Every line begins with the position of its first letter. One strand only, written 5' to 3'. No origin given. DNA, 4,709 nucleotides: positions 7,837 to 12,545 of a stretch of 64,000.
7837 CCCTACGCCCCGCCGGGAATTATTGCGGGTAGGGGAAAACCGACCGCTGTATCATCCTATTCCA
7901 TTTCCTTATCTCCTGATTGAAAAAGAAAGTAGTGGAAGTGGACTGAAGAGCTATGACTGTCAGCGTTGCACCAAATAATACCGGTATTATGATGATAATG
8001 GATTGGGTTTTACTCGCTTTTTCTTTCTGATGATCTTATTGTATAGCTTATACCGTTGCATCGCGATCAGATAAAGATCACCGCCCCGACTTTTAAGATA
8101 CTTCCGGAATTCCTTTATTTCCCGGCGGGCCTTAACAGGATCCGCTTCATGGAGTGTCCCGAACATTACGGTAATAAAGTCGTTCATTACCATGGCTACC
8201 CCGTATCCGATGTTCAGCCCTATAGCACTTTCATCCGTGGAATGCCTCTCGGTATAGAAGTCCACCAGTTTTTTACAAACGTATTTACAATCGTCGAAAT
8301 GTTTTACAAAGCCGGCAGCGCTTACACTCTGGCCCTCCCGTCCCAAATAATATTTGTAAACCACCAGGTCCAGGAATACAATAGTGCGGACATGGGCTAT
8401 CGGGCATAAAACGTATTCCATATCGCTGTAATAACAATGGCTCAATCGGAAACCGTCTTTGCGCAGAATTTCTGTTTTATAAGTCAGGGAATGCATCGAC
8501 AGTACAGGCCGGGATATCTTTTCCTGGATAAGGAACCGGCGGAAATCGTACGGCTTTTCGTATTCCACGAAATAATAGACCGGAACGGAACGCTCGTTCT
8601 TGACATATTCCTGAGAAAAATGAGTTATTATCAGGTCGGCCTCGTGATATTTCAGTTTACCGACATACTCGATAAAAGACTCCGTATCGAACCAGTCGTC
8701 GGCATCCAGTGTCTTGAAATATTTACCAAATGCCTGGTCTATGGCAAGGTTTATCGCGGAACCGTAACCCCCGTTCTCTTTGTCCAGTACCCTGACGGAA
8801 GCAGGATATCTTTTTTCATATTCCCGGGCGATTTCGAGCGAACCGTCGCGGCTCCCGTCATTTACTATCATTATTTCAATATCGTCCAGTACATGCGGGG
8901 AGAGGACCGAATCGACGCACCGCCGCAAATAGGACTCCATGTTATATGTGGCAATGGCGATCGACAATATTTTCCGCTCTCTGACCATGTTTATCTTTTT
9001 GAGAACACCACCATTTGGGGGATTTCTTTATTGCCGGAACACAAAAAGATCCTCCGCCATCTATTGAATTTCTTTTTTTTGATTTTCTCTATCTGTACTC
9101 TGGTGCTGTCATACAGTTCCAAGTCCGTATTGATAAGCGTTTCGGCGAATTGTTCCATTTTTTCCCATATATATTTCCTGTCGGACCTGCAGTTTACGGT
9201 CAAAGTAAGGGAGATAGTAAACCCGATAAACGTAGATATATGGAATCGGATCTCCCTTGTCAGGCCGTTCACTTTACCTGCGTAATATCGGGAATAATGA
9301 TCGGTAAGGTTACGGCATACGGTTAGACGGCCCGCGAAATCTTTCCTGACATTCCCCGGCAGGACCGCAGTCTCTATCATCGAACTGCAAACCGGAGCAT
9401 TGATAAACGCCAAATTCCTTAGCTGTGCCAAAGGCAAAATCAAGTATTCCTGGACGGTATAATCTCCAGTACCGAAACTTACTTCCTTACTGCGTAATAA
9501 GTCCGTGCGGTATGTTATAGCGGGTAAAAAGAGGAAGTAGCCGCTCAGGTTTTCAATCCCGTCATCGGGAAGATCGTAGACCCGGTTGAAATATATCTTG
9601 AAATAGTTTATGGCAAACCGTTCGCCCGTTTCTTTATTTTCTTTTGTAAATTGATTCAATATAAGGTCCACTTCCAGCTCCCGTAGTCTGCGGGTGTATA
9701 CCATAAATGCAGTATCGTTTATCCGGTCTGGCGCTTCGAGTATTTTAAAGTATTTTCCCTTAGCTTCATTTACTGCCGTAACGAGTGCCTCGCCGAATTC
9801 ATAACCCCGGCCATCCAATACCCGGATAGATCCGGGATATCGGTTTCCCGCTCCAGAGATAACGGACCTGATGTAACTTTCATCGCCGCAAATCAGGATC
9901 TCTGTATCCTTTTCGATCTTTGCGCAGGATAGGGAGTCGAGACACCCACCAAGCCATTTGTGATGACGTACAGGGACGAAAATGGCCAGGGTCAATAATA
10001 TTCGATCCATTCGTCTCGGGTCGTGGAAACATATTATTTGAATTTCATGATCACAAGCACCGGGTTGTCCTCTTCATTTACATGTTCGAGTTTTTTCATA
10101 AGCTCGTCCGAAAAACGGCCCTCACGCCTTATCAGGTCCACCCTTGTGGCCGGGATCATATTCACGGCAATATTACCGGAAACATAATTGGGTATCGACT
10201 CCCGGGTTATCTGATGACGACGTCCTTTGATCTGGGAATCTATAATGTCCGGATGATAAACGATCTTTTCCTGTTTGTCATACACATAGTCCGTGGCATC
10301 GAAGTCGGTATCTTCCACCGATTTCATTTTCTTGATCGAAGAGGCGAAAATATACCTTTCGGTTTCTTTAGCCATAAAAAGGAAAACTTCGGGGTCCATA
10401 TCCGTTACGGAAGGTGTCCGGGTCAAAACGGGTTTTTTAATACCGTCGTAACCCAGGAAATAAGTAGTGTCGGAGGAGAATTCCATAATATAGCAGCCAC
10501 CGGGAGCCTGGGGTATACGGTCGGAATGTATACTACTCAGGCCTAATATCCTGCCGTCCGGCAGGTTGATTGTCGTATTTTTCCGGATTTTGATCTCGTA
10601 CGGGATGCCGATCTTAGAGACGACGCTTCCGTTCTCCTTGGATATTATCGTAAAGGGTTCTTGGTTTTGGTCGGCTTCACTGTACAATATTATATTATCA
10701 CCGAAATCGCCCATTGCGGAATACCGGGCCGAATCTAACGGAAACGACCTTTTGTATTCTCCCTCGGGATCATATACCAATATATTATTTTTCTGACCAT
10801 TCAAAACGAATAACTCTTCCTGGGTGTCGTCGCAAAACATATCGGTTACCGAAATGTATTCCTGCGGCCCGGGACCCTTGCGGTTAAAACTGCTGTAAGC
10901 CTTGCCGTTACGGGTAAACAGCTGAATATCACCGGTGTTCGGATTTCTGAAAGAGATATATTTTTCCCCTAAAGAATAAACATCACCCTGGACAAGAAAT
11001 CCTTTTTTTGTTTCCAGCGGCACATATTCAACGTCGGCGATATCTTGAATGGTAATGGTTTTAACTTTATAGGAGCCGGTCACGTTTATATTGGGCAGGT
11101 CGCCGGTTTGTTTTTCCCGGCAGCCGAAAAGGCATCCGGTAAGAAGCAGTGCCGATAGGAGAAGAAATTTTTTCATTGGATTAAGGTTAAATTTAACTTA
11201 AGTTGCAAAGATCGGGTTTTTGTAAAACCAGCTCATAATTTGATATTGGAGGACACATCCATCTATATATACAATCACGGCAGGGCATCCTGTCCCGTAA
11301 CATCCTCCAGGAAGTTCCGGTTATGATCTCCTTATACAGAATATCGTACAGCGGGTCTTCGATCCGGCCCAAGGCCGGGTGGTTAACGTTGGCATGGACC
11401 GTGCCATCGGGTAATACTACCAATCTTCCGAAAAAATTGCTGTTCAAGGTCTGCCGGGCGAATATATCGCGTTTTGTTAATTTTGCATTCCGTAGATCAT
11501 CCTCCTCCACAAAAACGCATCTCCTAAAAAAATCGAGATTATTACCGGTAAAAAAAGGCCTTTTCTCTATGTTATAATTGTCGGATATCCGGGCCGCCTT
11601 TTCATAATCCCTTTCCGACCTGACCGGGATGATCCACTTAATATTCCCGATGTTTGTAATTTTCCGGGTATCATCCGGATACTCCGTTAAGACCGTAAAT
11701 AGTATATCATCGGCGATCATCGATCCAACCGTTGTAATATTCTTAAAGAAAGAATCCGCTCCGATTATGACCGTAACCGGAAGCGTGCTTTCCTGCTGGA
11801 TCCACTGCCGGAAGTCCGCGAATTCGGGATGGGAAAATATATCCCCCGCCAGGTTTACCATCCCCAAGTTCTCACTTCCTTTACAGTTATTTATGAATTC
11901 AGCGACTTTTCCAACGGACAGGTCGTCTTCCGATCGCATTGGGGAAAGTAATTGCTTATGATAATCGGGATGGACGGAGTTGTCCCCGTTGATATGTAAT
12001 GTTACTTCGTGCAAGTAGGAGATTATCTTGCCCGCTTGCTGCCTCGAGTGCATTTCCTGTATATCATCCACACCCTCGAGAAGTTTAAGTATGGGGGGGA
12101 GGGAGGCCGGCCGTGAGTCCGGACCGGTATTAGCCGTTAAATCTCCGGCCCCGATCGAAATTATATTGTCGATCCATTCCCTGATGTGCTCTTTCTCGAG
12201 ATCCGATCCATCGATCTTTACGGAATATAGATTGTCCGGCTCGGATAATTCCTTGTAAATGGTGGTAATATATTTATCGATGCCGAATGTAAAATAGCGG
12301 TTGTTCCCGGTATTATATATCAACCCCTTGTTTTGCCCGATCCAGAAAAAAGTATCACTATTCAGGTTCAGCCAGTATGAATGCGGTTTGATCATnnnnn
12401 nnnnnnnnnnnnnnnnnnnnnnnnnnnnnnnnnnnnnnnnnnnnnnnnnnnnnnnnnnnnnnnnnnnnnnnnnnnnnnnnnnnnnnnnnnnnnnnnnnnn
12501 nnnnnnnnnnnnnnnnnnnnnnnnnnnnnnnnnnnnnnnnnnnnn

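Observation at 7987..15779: Radical-SAM/SPASM RiPP locus (GG-leader, Bacteroidales type) with a dedicated sulfotransferase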

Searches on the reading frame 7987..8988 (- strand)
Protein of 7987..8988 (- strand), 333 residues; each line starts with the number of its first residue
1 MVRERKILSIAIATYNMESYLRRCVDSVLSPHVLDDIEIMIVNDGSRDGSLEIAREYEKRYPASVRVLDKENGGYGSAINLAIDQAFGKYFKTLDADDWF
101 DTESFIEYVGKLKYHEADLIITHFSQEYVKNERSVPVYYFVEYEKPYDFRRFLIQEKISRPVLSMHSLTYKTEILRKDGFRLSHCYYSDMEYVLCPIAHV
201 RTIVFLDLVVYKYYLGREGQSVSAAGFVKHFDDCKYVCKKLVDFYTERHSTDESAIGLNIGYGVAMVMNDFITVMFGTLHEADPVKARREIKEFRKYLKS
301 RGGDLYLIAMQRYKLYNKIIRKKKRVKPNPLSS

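Call 3: search_protein_families(library=ncbifam, proteins=[window:7987-8988:-], max_evalue=0.01)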
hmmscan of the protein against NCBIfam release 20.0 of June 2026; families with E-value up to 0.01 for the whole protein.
window:7987-8988:- (333 aa): 19 families
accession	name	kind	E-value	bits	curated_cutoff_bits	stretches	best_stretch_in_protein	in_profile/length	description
NF007482.0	PRK10073.1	equivalog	2.4e-21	76.1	423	1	3-105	3-103/334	glycosyltransferase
NF047683.1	TeichurnBiosyTuaG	equivalog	2.4e-13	50.3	400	1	1-123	1-122/252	teichuronic acid biosynthesis protein TuaG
NF041875.1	EPS_EpsD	equivalog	7.9e-12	45.2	370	1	8-108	1-99/325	exopolysaccharide biosynthesis glycosyltransferase EpsD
TIGR03937.1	PgaC_IcaA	equivalog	2.4e-11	43.2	422.3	1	4-106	43-144/407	poly-beta-1,6-N-acetyl-D-glucosamine synthase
NF053739.1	GlytfEpsEBac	equivalog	7.5e-11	41.5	450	1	8-101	3-96/265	glycosyltransferase EpsE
TIGR03111.1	glyc2_xrt_Gpos1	hypoth_equivalog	5.4e-10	38.6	363.95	1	8-113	51-157/439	TIGR03111 family XrtG-associated glycosyltransferase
NF050050.1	ProtGlycPglI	equivalog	3.9e-09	36.3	500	1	7-111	3-107/306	GalNAc(5)-diNAcBac-PP-undecaprenol beta-1,3-glucosyltransferase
NF038302.1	EPS_HpsE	equivalog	1.5e-08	34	300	1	8-101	3-100/307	hormogonium polysaccharide biosynthesis glycosyltransferase HpsE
TIGR04283.1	glyco_like_mftF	equivalog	4.5e-07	29.7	182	1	8-133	1-116/221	TIGR04283 family arsenosugar biosynthesis glycosyltransferase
NF041394.1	GtaseAglG_Halo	equivalog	1.4e-06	27.8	440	1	9-118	4-111/304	glucosyl-dolichyl phosphate glucuronosyltransferase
NF007453.0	PRK10018.1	equivalog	6e-06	26.1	382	1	2-159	2-162/280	colanic acid biosynthesis glycosyltransferase WcaA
NF058614.1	PPMAGASynPpgS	equivalog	6.2e-06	25.8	370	1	12-137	6-126/226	polyprenyl-phospho-N-acetylgalactosaminyl synthase PpgS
NF041391.1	DPhHxTase_Halo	equivalog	1.1e-05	24.5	375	1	14-109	3-90/213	dolichyl-phosphate hexose transferase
NF007986.1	PRK10714.1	equivalog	1.4e-05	24.3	529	1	6-98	6-101/316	undecaprenyl-phosphate 4-deoxy-4-formamido-L-arabinose transferase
TIGR04017.1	WcaA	equivalog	1.7e-05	24.6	495.75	1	4-160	3-162/279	colanic acid biosynthesis glycosyltransferase WcaA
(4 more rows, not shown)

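Call 4: search_protein_families(library=pfam, proteins=[window:7987-8988:-], max_evalue=0.01)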
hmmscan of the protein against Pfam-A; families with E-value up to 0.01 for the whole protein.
window:7987-8988:- (333 aa): 2 families
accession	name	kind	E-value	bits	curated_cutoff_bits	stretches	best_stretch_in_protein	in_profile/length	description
PF00535.33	Glycos_transf_2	-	4.4e-29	102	23.3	1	9-168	1-157/168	Glycosyl transferase family 2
PF13641.12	Glyco_tranf_2_3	-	4.7e-10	40.3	27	1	8-131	3-127/230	Glycosyltransferase like family 2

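Call 47: search_solved_structures(query=window:7987-8988:-, max_evalue=0.001)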
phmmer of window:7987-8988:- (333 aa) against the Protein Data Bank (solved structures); distinct sequences matched with E-value up to 0.001: 19.
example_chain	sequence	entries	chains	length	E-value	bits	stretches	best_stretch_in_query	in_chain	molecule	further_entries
2z87_A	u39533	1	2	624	9.7e-20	74.6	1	6-104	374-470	Chondroitin synthase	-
2z86_A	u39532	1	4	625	9.7e-20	74.6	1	6-104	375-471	Chondroitin synthase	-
3bcv_A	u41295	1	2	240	4.2e-17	65.9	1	8-124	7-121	Putative glycosyltransferase protein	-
5hea_A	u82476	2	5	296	1.9e-16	63.8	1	6-126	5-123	Putative glycosyltransferase (GalT1)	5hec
5tze_C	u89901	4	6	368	3.2e-13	53.2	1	9-228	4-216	Glycosyl transferase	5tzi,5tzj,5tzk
3l7i_A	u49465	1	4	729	8.9e-13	51.7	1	8-122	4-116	Teichoic acid biosynthesis protein F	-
3l7j_A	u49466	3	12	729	8.9e-13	51.7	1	8-122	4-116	Teichoic acid biosynthesis protein F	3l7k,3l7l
5tz8_A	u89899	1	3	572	8.9e-13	51.7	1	9-228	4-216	Glycosyl transferase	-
3l7m_A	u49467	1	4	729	9e-13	51.7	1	8-122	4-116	Teichoic acid biosynthesis protein F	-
6p61_A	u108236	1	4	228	7.8e-12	48.6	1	6-109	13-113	Glycosyltransferase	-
1h7l_A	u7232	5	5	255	1.7e-06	31.1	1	8-133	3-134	SPORE COAT POLYSACCHARIDE BIOSYNTHESIS PROTEIN SPSA | PROTEIN (SPORE COAT POLYSACCHARIDE BIOSYNTHESIS PROTEIN SPSA)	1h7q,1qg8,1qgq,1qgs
22ao_A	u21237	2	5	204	7.9e-06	28.9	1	5-111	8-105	GmaR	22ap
6h1j_A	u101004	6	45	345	4.1e-05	26.5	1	6-140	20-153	Probable ss-1,3-N-acetylglucosaminyltransferase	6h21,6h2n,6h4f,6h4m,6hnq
8bz4_A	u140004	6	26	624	4.3e-05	26.4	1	8-108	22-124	Glycosyltransferase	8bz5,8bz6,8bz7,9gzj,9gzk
8bz8_A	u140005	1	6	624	4.4e-05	26.4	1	8-108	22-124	Glycosyltransferase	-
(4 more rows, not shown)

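Call 62: search_solved_structures(query=window:7987-8988:-, max_evalue=10)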
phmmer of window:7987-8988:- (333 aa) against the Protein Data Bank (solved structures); distinct sequences matched with E-value up to 10: 32.
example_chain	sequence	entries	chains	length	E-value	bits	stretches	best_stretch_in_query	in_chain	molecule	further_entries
2z87_A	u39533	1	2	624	9.7e-20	74.6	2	6-104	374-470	Chondroitin synthase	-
2z86_A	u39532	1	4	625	9.7e-20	74.6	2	6-104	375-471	Chondroitin synthase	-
3bcv_A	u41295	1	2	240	4.2e-17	65.9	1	8-124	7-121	Putative glycosyltransferase protein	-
5hea_A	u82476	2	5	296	1.9e-16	63.8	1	6-126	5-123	Putative glycosyltransferase (GalT1)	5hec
5tze_C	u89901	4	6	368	3.2e-13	53.2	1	9-228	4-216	Glycosyl transferase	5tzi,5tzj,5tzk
3l7i_A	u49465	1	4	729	8.9e-13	51.7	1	8-122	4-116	Teichoic acid biosynthesis protein F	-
3l7j_A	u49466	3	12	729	8.9e-13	51.7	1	8-122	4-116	Teichoic acid biosynthesis protein F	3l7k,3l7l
5tz8_A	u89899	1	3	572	8.9e-13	51.7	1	9-228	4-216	Glycosyl transferase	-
3l7m_A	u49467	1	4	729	9e-13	51.7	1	8-122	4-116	Teichoic acid biosynthesis protein F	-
6p61_A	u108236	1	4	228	7.8e-12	48.6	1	6-109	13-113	Glycosyltransferase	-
1h7l_A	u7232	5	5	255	1.7e-06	31.1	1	8-133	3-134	SPORE COAT POLYSACCHARIDE BIOSYNTHESIS PROTEIN SPSA | PROTEIN (SPORE COAT POLYSACCHARIDE BIOSYNTHESIS PROTEIN SPSA)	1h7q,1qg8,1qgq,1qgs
22ao_A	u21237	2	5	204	7.9e-06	28.9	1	5-111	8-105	GmaR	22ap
6h1j_A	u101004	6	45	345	4.1e-05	26.5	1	6-140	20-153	Probable ss-1,3-N-acetylglucosaminyltransferase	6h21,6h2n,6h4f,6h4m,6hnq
8bz4_A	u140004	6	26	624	4.3e-05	26.4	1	8-108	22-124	Glycosyltransferase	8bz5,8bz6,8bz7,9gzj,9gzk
8bz8_A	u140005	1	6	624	4.4e-05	26.4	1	8-108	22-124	Glycosyltransferase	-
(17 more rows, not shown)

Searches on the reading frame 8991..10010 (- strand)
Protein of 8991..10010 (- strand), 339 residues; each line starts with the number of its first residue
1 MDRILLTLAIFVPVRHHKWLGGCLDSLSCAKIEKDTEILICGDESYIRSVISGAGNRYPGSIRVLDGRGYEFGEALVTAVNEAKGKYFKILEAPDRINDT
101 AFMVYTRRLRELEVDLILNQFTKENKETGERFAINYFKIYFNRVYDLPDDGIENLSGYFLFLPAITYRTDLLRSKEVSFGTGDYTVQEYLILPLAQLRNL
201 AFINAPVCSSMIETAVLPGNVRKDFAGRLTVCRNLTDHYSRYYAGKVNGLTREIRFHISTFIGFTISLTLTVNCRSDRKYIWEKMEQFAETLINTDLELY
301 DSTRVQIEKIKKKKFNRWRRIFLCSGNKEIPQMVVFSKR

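Call 3: search_protein_families(library=ncbifam, proteins=[window:8991-10010:-], max_evalue=0.01)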
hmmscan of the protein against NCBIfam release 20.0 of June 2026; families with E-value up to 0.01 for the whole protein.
window:8991-10010:- (339 aa): 0 families

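Call 4: search_protein_families(library=pfam, proteins=[window:8991-10010:-], max_evalue=0.01)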
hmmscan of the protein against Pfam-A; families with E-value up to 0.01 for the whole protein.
window:8991-10010:- (339 aa): 1 family
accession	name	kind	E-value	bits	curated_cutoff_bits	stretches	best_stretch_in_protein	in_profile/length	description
PF00535.33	Glycos_transf_2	-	0.00054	20.4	23.3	1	14-135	6-129/168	Glycosyl transferase family 2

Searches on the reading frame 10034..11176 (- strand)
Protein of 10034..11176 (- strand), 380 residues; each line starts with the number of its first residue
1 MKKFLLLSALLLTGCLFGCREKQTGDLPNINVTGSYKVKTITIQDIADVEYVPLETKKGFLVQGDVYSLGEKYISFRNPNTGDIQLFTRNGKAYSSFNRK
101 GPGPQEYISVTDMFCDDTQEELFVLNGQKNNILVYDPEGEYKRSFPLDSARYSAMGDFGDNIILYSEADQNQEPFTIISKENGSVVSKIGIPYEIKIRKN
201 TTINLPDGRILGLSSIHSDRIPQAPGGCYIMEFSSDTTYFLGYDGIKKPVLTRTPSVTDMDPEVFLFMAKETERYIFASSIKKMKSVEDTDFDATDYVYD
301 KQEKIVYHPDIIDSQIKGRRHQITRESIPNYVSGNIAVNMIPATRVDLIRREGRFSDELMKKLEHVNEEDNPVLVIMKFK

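Call 3: search_protein_families(library=ncbifam, proteins=[window:10034-11176:-], max_evalue=0.01)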
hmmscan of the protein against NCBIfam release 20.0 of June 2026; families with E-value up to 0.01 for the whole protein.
window:10034-11176:- (380 aa): 1 family
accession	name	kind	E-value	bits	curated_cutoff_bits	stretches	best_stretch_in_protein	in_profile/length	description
NF035926.1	scyF_NHL_VPEP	equivalog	0.00019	20.7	350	1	78-150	71-144/376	scytonemin biosynthesis PEP-CTERM protein ScyF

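Call 4: search_protein_families(library=pfam, proteins=[window:10034-11176:-], max_evalue=0.01)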
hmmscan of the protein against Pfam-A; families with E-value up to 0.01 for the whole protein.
window:10034-11176:- (380 aa): 2 families
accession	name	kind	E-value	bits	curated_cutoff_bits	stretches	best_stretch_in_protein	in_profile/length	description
PF17170.10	DUF5128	-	5.7e-20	72.2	22.9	1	29-310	11-295/321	6-bladed beta-propeller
PF16288.11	DUF4934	-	0.00027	21.4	27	1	47-141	8-100/102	Domain of unknown function (DUF4934)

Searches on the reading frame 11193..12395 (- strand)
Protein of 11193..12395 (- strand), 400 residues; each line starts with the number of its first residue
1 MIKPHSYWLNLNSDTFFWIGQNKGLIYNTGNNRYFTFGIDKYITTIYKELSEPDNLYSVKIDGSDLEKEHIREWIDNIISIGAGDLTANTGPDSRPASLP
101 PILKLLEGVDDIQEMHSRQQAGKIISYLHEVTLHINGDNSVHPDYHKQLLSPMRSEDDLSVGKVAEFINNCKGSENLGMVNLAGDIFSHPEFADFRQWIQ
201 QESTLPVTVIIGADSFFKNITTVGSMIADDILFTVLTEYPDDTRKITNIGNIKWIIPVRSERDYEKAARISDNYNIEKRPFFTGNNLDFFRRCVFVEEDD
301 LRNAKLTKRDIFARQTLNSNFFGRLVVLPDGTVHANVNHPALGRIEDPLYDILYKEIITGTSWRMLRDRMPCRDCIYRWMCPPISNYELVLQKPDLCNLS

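Call 3: search_protein_families(library=ncbifam, proteins=[window:11193-12395:-], max_evalue=0.01)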
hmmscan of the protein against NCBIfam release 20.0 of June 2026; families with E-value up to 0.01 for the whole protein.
window:11193-12395:- (400 aa): 1 family
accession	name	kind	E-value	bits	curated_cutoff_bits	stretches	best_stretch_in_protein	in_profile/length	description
TIGR04150.1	pseudo_rSAM_GG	subfamily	8.7e-93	311.5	250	1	8-399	1-406/407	TIGR04150 pseudo-rSAM protein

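Call 4: search_protein_families(library=pfam, proteins=[window:11193-12395:-], max_evalue=0.01)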
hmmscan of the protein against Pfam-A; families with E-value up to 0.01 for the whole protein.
window:11193-12395:- (400 aa): 0 families
